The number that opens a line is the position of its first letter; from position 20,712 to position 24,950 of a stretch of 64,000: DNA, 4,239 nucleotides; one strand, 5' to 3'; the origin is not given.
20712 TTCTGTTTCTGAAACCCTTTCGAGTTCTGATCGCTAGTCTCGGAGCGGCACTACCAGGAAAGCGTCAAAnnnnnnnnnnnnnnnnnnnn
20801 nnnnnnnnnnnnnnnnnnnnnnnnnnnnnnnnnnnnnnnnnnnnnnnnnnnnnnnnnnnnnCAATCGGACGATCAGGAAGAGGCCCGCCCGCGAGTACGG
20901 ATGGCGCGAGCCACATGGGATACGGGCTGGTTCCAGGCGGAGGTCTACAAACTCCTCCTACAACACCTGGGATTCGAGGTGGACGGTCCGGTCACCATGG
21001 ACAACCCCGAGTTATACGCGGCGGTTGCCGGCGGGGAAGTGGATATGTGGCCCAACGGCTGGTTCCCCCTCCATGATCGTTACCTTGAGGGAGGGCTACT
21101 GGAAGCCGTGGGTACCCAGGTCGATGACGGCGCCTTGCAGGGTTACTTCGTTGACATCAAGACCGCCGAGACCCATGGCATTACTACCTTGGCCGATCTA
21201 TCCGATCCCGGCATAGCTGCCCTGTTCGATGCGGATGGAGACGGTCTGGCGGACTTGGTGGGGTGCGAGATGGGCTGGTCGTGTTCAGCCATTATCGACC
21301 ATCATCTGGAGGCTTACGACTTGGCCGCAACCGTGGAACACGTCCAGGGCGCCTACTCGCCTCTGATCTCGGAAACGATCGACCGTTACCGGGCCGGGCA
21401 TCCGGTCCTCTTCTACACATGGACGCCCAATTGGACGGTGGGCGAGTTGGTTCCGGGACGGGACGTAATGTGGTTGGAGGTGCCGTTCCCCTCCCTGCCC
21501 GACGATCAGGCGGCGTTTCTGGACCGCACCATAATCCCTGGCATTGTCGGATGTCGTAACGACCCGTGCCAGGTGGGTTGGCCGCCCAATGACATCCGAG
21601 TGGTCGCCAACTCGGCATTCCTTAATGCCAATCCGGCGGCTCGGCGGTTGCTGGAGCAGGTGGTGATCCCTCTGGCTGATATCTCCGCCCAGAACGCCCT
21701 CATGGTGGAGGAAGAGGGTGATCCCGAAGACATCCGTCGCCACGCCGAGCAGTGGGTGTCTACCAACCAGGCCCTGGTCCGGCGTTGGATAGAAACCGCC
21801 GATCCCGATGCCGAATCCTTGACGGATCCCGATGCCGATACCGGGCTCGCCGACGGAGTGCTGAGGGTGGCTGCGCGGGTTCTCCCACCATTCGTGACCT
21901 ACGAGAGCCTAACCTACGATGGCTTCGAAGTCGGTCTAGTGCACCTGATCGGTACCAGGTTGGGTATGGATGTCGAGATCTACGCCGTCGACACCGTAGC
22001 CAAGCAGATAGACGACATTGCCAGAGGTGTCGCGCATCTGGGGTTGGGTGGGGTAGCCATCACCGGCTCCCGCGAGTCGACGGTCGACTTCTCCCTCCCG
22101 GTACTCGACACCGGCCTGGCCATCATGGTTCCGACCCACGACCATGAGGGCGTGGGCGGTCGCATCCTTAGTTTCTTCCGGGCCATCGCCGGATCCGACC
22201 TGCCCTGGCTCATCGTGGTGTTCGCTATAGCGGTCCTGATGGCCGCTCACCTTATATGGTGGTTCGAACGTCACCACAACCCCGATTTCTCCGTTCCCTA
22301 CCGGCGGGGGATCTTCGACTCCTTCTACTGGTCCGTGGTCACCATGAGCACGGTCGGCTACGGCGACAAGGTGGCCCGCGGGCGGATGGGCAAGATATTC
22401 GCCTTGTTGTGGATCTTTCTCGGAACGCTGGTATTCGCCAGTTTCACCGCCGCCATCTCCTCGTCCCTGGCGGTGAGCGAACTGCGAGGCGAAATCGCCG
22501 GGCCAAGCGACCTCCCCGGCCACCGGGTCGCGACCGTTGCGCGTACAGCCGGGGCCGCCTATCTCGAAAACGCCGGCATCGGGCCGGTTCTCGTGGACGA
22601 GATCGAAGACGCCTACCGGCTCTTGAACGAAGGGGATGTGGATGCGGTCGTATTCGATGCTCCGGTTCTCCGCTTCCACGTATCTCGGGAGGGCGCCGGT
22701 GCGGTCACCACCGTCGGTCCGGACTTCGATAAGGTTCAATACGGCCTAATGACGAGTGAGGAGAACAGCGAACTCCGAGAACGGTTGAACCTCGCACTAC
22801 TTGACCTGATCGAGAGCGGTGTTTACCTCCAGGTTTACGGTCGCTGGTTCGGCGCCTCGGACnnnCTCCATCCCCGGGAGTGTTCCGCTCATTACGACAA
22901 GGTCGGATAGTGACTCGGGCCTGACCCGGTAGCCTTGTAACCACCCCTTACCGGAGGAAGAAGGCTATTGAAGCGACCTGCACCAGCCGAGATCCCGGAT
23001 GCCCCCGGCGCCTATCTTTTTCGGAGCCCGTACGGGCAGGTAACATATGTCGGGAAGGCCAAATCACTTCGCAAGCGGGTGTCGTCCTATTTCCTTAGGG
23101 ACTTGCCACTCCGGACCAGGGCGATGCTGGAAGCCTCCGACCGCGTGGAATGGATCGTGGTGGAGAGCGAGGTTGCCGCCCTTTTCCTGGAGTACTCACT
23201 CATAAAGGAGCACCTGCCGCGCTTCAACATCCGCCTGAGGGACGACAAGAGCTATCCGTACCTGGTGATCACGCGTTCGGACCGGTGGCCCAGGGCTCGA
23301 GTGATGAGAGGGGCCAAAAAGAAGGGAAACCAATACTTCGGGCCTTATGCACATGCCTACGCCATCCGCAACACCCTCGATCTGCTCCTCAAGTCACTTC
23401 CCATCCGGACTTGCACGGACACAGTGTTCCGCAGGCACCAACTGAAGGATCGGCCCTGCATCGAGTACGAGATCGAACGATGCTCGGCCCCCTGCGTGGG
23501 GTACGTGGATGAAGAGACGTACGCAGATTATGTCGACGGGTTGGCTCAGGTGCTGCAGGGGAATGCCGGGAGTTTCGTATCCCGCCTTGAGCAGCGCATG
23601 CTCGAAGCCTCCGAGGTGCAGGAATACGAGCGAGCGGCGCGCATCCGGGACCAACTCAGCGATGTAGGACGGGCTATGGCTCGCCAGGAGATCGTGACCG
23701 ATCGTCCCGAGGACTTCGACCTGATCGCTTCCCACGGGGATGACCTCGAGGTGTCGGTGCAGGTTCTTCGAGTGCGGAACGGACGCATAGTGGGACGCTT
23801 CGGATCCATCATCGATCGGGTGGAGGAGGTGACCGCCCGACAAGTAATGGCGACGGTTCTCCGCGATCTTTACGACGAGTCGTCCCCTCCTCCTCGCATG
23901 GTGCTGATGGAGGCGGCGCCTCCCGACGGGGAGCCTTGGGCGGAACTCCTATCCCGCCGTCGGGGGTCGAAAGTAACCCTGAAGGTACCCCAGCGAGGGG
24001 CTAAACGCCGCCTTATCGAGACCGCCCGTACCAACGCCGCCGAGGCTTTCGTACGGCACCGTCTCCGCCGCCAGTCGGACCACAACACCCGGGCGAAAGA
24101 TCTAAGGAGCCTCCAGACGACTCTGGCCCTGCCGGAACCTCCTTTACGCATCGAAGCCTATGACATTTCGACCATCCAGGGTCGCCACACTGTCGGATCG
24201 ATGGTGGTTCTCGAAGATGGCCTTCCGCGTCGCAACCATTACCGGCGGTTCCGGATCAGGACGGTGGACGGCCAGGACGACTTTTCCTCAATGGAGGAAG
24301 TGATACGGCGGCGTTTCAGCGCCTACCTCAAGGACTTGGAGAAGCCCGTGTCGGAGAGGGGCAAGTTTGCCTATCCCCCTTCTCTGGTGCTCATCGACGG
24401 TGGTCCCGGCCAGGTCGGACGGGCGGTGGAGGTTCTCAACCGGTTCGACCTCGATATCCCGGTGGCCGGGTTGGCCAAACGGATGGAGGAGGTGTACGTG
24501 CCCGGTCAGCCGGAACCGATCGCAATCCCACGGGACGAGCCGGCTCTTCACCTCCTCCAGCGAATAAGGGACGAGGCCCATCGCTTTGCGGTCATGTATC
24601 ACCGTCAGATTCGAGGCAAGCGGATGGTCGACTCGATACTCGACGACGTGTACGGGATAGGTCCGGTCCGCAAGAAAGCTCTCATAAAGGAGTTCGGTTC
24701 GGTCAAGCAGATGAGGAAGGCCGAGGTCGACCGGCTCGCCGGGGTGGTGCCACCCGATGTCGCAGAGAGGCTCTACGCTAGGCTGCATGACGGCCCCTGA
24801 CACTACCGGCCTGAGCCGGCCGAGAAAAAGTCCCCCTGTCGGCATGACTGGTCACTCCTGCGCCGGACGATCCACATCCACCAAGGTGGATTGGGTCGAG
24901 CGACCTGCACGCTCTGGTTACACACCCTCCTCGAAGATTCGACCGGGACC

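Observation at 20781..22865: ProX (betaine-binding) domain fused to a GluR0-like ligand-gated K+ channel: a candidate osmolyte-gated channel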

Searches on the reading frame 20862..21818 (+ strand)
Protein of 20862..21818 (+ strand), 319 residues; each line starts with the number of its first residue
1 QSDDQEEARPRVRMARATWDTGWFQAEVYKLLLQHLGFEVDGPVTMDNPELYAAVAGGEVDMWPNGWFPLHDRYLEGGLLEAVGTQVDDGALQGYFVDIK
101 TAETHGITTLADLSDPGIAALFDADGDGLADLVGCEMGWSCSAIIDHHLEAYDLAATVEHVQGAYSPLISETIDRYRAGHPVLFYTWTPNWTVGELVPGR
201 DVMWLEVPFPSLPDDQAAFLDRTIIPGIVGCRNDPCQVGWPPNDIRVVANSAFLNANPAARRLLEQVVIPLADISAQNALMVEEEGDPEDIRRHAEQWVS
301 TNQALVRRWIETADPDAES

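Call 8: search_solved_structures(query=window:20862-21818:+, max_evalue=0.01, show_alignments=3)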
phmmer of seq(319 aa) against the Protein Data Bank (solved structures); distinct sequences matched with E-value up to 0.01: 3.
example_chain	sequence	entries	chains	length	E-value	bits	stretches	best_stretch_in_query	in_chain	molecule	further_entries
1r9l_A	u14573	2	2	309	2.3e-68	234.2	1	18-312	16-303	Glycine betaine-binding periplasmic protein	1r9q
2b4l_A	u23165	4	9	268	5.3e-05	25.9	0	10-87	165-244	Glycine betaine-binding protein | Glycine betaine ABC transport system glycine betaine-binding protein OpuAC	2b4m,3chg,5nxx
3tmg_A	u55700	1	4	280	0.0014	21.3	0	12-193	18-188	Glycine betaine, L-proline ABC transporter, glycine/betaine/L-proline-binding protein (Pro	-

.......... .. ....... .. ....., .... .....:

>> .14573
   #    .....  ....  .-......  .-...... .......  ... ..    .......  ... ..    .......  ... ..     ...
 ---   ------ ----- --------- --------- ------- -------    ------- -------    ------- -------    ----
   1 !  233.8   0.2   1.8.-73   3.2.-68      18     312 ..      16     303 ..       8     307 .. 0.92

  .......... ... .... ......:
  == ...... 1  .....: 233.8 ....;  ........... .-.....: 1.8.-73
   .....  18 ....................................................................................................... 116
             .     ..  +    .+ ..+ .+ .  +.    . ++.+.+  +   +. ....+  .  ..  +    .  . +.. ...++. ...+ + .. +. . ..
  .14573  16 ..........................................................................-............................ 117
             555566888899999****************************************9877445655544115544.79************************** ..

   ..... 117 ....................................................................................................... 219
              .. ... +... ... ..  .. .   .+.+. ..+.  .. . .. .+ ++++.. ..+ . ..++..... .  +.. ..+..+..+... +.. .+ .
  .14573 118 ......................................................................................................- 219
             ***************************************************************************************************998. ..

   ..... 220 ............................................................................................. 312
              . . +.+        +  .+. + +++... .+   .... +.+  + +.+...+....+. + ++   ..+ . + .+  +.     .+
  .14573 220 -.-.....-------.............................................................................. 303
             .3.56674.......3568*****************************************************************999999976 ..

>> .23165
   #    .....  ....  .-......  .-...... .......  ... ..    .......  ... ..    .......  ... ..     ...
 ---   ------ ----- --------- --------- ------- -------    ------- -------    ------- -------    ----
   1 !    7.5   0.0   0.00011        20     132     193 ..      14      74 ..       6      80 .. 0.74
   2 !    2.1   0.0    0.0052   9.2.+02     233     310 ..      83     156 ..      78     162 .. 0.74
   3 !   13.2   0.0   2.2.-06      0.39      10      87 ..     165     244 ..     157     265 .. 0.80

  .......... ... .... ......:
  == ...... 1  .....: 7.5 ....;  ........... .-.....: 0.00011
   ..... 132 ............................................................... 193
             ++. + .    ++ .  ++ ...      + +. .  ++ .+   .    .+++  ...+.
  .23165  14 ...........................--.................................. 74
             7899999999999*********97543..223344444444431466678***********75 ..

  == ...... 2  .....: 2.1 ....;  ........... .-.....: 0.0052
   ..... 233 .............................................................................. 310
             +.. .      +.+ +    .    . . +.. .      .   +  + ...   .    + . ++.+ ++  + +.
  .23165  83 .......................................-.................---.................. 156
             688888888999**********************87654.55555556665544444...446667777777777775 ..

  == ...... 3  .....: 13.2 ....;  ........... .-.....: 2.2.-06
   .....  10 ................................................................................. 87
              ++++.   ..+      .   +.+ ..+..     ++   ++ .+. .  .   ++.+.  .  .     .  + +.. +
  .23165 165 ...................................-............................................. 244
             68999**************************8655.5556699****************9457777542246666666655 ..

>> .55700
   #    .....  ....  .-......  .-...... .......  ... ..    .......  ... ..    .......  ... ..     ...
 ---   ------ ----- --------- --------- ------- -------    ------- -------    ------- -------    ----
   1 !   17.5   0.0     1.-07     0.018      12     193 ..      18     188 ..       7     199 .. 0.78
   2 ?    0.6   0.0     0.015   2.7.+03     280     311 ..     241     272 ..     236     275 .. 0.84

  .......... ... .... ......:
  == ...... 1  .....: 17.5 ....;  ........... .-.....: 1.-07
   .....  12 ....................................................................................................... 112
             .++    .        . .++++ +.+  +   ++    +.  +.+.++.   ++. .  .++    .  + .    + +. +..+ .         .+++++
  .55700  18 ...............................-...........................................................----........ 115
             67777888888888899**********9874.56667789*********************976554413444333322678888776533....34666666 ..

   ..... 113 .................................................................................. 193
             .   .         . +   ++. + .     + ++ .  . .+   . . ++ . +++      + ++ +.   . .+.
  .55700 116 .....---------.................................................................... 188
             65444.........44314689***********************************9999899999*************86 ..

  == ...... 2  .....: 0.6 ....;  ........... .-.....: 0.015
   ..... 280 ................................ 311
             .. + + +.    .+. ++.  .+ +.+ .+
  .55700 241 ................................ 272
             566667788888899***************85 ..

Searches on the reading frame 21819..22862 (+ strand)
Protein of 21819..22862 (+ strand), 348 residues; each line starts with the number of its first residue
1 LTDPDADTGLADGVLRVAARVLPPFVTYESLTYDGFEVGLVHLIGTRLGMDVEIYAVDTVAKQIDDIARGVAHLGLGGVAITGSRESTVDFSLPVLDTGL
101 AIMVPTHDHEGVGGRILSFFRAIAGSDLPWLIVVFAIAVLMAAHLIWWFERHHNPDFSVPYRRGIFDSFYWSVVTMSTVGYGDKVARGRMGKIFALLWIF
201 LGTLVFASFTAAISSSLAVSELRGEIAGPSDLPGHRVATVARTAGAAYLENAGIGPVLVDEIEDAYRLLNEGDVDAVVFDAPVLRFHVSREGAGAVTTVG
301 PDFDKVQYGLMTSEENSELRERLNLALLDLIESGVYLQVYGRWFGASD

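Call 9: search_solved_structures(query=window:21819-22862:+, max_evalue=0.01, show_alignments=3)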
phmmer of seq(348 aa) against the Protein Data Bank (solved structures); distinct sequences matched with E-value up to 0.01: 579 (the best 60 are shown).
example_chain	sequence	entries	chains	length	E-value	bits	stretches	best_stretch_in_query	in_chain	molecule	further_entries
2pyy_A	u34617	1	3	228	8.3e-38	133.3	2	223-345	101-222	Ionotropic glutamate receptor bacterial homologue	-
4zv1_A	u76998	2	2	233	1e-19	73.9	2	248-345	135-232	AncQR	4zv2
8hnj_A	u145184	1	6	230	2.7e-19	72.5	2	226-346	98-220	Glutamine ABC transporter, periplasmic glutamine-binding protein GlnH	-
1ggg_A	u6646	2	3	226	8.4e-19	70.9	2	227-346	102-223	GLUTAMINE BINDING PROTEIN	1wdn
8eyz_A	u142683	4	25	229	4.1e-18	68.6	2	228-346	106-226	Amino acid ABC transporter substrate-binding protein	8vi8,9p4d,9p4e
7lzh_A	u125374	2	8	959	1.2e-15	60.5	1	72-344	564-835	Glutamate receptor 3.4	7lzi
5un1_B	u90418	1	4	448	9.6e-15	57.5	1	64-344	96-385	Ionotropic glutamate receptor subunit NR2B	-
4tll_B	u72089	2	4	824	2.8e-14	56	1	65-344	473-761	receptor subunit GluN2B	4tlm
5iou_B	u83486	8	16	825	2.8e-14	56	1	65-344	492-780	Ionotropic glutamate receptor subunit NR2B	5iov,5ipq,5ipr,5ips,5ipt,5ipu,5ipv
4f3p_A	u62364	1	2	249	2.7e-13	52.7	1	232-346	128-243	Glutamine-binding periplasmic protein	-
5fxg_B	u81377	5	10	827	3e-13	52.6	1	64-344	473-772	N-METHYL-D-ASPARTATE RECEPTOR GLUN2B | GLUTAMATE RECEPTOR IONOTROPIC, NMDA 2B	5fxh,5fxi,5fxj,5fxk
4pe5_B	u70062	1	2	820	3.1e-13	52.6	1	64-344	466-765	Glutamate receptor ionotropic, NMDA 2B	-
6whr_B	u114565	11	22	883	3.6e-13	52.3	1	64-344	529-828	Glutamate receptor ionotropic, NMDA 2B | Ionotropic glutamate receptor , NMDA receptor GluN2B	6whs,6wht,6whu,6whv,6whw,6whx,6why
7te9_B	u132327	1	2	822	4.2e-13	52.1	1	64-344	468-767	Glutamate receptor ionotropic, NMDA 2B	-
6cna_B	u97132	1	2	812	4.3e-13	52.1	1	64-344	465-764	Glutamate receptor ionotropic, NMDA 2B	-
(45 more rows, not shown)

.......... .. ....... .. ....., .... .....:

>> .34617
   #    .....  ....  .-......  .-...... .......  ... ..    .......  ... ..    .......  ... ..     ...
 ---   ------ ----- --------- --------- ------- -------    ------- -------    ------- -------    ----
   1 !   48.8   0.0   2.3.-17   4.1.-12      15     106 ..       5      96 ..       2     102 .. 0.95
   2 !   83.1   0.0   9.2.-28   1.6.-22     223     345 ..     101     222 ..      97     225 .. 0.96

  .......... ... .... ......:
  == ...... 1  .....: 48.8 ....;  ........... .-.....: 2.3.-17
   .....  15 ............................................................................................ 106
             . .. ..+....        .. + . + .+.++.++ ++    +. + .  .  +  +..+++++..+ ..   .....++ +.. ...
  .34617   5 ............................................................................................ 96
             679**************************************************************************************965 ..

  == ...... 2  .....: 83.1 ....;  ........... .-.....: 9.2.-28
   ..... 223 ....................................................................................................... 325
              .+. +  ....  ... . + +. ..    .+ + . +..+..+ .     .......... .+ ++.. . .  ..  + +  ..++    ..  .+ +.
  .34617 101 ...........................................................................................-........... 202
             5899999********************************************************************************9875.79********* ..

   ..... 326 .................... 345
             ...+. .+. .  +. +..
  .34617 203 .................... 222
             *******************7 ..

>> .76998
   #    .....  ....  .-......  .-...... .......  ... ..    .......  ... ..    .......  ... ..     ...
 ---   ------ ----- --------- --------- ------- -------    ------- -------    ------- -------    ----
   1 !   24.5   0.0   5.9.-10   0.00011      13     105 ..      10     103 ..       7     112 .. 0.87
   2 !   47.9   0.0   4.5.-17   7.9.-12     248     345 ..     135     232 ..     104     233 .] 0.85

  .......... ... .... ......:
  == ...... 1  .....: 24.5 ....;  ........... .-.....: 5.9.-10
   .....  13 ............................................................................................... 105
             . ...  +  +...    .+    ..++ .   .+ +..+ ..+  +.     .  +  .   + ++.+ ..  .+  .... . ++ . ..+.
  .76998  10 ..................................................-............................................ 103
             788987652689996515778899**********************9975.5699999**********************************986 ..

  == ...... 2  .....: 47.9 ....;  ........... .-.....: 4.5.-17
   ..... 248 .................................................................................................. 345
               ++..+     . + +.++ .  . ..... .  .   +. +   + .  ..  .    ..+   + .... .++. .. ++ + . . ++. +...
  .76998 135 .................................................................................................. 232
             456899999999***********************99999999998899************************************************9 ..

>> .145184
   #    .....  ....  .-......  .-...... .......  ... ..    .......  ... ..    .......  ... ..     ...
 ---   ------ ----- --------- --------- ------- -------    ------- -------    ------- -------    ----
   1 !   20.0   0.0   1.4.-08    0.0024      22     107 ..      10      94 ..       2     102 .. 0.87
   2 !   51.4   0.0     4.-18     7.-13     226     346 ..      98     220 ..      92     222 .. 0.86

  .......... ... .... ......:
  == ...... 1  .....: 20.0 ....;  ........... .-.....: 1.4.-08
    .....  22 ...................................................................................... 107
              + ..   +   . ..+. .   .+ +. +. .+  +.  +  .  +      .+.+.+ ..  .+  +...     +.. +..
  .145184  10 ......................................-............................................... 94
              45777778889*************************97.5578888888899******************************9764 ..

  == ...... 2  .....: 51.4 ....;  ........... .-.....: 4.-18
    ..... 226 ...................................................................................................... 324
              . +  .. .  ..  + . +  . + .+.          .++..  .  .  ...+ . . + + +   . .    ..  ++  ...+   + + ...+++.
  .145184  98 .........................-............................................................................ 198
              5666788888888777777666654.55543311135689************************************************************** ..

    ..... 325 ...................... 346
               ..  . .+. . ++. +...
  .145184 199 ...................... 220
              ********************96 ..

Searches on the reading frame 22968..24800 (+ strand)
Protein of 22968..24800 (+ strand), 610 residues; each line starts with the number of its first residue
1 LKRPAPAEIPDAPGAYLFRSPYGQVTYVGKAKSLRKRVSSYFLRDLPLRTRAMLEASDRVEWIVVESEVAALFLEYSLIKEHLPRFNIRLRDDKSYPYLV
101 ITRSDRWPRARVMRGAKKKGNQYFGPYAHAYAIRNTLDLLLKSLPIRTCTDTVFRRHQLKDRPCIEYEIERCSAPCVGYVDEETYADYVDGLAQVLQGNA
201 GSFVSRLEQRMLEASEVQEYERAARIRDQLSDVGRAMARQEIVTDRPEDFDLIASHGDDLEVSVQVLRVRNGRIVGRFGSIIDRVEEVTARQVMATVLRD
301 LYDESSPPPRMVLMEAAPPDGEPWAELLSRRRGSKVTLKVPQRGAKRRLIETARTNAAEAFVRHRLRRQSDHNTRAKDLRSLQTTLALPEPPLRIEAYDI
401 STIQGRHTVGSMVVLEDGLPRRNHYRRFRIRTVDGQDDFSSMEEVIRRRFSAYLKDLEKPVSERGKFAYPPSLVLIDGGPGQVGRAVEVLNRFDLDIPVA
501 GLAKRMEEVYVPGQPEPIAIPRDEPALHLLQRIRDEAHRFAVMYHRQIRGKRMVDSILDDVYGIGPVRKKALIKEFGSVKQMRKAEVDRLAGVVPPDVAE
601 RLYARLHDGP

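Call 3: search_protein_families(library=pfam, proteins=[window:22968-24800:+], max_evalue=0.01)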
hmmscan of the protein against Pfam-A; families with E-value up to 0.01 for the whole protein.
window:22968-24800:+ (610 aa): 5 families
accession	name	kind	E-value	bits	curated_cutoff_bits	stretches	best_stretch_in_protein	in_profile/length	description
PF08459.17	UvrC_RNaseH_dom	-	8.7e-53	178.9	22.3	1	384-542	2-159/159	UvrC RNAse H endonuclease domain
PF22920.2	UvrC_RNaseH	-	2.4e-29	102.1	24.3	1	249-364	1-116/116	UvrC Ribonuclease H-like domain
PF02151.25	UVR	-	2.5e-09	37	21.5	1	204-231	4-31/36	UvrB/uvrC motif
PF14520.12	HHH_5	-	5.9e-06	27.1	27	1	557-608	3-57/57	Helix-hairpin-helix domain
PF01541.30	GIY-YIG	-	8.8e-06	26.4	22.6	1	14-84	3-74/78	GIY-YIG catalytic domain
